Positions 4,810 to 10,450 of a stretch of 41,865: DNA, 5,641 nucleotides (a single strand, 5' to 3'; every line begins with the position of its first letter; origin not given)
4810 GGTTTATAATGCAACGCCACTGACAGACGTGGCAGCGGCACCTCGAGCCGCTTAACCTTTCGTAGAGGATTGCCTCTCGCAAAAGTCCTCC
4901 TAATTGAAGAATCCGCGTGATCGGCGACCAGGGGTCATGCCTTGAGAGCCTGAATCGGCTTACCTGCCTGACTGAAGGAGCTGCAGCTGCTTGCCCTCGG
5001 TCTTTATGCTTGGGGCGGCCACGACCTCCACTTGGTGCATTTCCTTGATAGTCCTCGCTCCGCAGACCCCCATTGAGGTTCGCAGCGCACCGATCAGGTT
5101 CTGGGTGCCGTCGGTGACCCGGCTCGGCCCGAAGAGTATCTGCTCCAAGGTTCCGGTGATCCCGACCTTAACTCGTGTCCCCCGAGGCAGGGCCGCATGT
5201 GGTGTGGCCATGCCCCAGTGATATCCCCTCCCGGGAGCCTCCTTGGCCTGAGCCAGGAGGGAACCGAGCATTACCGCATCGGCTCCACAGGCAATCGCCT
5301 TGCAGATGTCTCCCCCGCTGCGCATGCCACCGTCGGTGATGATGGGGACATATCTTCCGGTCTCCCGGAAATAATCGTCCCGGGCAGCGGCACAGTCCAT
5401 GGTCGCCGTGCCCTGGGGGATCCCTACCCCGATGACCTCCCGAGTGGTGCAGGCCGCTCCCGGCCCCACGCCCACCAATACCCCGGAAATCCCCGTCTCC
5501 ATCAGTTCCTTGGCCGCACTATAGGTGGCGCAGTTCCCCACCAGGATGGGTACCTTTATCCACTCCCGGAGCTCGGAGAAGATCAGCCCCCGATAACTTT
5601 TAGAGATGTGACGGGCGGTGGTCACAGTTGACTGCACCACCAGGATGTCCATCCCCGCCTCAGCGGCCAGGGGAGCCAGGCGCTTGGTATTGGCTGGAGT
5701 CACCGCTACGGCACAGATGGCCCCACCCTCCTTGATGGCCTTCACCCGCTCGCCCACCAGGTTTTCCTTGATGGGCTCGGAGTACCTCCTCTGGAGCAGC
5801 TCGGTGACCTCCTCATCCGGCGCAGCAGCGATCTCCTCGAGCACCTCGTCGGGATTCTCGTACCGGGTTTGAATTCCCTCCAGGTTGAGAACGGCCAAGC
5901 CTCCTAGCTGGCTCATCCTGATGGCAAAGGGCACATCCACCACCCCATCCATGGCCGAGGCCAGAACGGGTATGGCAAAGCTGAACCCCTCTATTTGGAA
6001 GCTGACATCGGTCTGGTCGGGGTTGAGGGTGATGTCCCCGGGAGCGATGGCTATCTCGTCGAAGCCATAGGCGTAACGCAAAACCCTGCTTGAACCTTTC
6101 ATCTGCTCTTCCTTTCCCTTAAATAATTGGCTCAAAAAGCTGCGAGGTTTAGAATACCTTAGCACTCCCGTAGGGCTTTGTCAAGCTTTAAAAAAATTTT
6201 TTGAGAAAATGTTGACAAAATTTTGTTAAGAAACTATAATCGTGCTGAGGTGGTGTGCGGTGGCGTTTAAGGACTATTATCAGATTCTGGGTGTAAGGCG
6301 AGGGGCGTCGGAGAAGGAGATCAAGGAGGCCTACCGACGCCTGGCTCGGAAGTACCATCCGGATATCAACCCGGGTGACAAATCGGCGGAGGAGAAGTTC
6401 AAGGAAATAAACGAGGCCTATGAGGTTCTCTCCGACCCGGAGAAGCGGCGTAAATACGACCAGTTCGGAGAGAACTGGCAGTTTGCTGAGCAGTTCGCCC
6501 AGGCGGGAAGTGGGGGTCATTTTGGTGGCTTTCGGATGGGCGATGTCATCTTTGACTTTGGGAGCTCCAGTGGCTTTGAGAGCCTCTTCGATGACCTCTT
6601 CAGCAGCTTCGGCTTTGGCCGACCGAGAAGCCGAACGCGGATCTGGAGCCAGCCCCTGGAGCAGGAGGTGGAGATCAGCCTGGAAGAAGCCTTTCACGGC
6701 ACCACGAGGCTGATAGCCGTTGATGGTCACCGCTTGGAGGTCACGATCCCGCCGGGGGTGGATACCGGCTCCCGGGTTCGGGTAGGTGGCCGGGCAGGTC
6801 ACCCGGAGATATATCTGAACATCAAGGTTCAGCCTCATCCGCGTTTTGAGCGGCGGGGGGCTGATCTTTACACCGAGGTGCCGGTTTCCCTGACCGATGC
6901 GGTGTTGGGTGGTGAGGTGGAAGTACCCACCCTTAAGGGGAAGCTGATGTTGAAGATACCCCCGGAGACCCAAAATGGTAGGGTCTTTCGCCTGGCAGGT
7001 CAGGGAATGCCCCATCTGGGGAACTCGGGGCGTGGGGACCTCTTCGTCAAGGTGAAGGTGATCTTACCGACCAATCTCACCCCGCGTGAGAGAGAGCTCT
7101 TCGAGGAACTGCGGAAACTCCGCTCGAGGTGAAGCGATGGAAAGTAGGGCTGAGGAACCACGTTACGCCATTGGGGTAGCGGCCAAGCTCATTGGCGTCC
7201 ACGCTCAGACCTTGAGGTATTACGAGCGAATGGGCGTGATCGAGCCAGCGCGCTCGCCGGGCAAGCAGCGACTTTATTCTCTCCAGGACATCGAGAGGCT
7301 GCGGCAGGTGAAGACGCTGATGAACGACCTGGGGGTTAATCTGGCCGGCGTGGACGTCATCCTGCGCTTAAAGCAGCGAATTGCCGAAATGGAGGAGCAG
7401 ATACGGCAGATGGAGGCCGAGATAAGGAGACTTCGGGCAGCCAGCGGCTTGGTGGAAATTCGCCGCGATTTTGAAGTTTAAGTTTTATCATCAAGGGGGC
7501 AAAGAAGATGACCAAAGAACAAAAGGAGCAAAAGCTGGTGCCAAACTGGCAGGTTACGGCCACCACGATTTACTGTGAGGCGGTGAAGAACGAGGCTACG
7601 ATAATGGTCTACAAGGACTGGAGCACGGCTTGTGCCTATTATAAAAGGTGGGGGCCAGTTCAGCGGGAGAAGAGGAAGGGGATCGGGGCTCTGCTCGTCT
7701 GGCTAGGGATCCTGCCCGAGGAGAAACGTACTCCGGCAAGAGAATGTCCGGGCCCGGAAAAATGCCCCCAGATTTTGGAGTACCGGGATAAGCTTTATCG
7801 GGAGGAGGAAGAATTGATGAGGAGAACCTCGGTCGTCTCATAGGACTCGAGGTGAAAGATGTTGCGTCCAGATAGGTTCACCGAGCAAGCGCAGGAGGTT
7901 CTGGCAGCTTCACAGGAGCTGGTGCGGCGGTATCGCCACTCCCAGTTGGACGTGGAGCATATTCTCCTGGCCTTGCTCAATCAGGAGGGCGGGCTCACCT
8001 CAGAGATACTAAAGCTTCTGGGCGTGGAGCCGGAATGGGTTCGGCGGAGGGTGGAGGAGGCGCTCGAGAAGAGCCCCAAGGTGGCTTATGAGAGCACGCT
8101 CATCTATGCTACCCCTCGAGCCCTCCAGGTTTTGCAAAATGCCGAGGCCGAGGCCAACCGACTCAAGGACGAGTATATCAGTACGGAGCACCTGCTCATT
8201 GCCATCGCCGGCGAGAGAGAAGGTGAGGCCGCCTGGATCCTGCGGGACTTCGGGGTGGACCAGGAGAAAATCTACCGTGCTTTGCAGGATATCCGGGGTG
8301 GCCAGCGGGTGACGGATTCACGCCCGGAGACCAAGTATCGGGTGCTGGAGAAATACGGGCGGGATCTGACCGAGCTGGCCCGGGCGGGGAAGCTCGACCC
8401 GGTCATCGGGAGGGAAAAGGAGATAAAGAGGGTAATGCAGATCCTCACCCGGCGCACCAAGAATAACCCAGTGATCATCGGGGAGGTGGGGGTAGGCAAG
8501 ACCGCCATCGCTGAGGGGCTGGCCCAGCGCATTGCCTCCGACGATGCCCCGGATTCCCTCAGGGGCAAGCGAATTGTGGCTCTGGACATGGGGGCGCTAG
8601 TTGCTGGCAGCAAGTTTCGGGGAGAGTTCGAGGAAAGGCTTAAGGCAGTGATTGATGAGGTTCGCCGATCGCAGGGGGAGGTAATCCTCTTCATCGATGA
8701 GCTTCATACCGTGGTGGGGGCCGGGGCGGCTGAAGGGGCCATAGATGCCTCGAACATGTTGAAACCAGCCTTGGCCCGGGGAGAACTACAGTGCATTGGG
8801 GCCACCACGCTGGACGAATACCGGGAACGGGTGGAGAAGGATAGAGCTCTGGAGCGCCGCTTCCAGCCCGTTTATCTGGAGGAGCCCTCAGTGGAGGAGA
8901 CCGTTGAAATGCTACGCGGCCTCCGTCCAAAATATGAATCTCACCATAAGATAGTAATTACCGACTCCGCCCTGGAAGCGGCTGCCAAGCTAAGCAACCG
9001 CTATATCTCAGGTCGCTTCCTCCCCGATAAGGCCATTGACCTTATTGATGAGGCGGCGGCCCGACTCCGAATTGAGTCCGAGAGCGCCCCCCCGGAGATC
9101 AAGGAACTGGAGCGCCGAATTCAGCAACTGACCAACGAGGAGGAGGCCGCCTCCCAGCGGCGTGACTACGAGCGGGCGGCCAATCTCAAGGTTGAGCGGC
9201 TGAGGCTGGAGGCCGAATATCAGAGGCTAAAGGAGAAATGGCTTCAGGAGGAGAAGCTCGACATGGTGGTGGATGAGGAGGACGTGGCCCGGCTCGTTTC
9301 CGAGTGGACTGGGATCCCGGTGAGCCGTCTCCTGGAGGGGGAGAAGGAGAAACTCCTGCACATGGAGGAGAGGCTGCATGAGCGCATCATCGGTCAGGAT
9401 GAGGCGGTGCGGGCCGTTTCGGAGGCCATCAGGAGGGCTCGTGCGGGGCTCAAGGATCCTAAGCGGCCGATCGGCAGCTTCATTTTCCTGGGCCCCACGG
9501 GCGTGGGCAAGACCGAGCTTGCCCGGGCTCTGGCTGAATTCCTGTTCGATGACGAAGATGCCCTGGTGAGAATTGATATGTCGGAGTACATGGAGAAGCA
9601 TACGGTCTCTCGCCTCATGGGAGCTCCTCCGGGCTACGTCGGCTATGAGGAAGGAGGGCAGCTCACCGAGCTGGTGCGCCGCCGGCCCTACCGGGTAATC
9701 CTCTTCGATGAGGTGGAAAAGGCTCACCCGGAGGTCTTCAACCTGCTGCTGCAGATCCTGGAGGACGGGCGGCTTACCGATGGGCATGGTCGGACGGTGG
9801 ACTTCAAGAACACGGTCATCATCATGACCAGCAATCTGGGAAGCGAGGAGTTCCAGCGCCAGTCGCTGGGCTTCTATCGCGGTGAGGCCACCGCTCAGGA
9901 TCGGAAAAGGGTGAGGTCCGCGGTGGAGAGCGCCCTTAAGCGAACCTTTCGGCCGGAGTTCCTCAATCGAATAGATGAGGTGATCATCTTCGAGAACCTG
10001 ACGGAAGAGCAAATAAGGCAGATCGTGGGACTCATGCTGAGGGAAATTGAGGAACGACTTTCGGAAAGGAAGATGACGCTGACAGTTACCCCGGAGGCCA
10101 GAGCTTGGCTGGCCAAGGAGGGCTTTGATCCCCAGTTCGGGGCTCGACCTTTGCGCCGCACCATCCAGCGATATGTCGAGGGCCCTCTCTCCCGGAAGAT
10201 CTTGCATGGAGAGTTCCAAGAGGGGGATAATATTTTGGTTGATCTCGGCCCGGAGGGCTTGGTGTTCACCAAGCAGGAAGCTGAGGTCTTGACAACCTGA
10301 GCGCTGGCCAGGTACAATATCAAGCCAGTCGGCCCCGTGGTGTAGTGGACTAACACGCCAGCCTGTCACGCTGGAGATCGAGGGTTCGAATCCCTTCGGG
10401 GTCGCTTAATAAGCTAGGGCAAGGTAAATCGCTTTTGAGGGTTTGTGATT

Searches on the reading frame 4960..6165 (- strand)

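Call 58: search_protein_families(library=pfam, proteins=[window:4960-6165:-], max_evalue=0.00001)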
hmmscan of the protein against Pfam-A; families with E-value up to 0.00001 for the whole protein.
window:4960-6165:- (401 aa): 4 families
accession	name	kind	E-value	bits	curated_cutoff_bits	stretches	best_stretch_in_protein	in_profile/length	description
PF00478.31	IMPDH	-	3.4e-57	194.5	25.6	1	33-379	2-328/345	IMP dehydrogenase / GMP reductase domain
PF01070.24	FMN_dh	-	3.1e-11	43.4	24.9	1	189-310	203-311/350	FMN-dependent dehydrogenase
PF05690.20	ThiG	-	9.4e-07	28.9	23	0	272-310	175-213/247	Thiazole biosynthesis protein ThiG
PF03060.21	NMO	-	6e-06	26.3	28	0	263-316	193-237/331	Nitronate monooxygenase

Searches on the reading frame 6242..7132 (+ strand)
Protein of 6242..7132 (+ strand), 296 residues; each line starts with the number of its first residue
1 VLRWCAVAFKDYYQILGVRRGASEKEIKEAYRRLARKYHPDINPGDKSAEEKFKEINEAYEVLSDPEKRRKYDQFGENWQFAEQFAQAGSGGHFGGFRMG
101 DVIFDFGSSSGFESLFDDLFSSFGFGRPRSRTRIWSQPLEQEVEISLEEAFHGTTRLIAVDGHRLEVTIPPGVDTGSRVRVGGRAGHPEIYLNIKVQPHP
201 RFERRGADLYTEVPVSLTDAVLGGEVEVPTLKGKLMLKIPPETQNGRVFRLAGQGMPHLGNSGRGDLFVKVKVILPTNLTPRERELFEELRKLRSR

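Call 58: search_protein_families(library=pfam, proteins=[window:6242-7132:+], max_evalue=0.00001)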
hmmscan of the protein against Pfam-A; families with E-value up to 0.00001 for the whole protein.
window:6242-7132:+ (296 aa): 2 families
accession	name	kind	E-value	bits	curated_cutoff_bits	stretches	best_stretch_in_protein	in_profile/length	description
PF01556.23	DnaJ_C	-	2.1e-42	145.2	26.6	1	140-276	2-152/152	DnaJ C terminal domain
PF00226.36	DnaJ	-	3e-31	107.8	27.8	1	11-73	1-63/63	DnaJ domain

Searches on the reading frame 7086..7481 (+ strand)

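Call 58: search_protein_families(library=pfam, proteins=[window:7086-7481:+], max_evalue=0.00001)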
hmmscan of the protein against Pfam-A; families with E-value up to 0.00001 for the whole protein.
window:7086-7481:+ (131 aa): 3 families
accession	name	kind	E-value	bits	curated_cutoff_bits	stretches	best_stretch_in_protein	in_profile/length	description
PF13411.12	MerR_1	-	3.1e-18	66.1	21.6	1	27-94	1-67/69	MerR HTH family regulatory protein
PF00376.29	MerR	-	1.1e-12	48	28.2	1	29-64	2-38/38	MerR family regulatory protein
PF13591.12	MerR_2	-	2.6e-11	43.6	29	1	36-110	10-83/84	MerR HTH family regulatory protein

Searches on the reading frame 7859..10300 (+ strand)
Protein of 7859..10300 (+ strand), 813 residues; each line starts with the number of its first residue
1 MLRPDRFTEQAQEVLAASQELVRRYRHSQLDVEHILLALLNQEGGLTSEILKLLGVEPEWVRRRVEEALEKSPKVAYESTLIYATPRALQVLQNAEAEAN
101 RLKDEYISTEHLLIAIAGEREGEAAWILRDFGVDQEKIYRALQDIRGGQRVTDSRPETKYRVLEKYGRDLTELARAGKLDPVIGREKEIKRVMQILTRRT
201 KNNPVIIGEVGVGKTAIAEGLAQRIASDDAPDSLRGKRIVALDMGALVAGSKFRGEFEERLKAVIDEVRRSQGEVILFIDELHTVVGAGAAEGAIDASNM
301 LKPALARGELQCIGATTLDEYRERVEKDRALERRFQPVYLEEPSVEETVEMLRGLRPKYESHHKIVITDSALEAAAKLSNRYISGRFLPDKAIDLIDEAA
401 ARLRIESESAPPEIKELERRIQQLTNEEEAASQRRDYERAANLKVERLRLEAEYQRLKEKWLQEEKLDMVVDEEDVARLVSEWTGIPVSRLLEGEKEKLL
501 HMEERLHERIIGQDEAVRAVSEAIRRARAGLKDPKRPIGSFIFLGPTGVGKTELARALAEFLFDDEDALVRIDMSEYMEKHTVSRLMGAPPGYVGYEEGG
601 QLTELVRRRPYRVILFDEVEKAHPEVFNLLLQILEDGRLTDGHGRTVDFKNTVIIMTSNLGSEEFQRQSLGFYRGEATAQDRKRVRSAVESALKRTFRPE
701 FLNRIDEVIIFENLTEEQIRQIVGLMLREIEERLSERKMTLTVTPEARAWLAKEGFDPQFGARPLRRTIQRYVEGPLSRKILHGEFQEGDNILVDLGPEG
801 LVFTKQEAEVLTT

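Call 59: search_protein_families(library=pfam, proteins=[window:7859-10300:+], max_evalue=0.00001)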
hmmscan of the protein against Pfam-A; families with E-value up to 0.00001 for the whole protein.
window:7859-10300:+ (813 aa): 13 families
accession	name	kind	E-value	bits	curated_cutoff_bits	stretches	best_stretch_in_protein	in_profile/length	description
PF07724.20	AAA_2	-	7.1e-73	244.5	27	1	536-708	1-166/166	AAA domain (Cdc48 subfamily)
PF17871.7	AAA_lid_9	-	1.5e-37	128.1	22.8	1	344-444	1-101/104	AAA lid domain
PF10431.15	ClpB_D2-small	-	1.8e-30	105.2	21.9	1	714-794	1-81/81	C-terminal, D2-small domain, of ClpB protein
PF02861.25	Clp_N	-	2.2e-28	98.6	20.7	2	95-147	1-53/53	Clp amino terminal domain, pathogenicity island component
PF00004.35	AAA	-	6.8e-22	78.8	21.2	2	206-318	3-110/131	ATPase family associated with various cellular activities (AAA)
PF07728.20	AAA_5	-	2.5e-17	63.6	22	1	541-663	2-126/139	AAA domain (dynein-related subfamily)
PF13401.12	AAA_22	-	3.2e-13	50.5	27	0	540-636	7-110/130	AAA domain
PF13191.12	AAA_16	-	1.1e-11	45.9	32.6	0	182-283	2-142/167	AAA ATPase domain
PF01637.24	ATPase_2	-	5e-10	40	33.2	0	185-292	4-129/225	ATPase domain predominantly from Archaea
PF00158.32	Sigma54_activat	-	6.8e-10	39.3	20.2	1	539-659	23-143/168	Sigma-54 interaction domain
PF20720.3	nSTAND3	-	8.6e-08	32.5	27.2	0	188-228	6-44/155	Novel STAND NTPase 3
PF05621.17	TniB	-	8e-06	25.9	22.4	0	190-341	24-185/189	Bacterial TniB protein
PF13173.12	AAA_14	-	8.2e-06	26.3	27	0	542-637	6-88/129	AAA domain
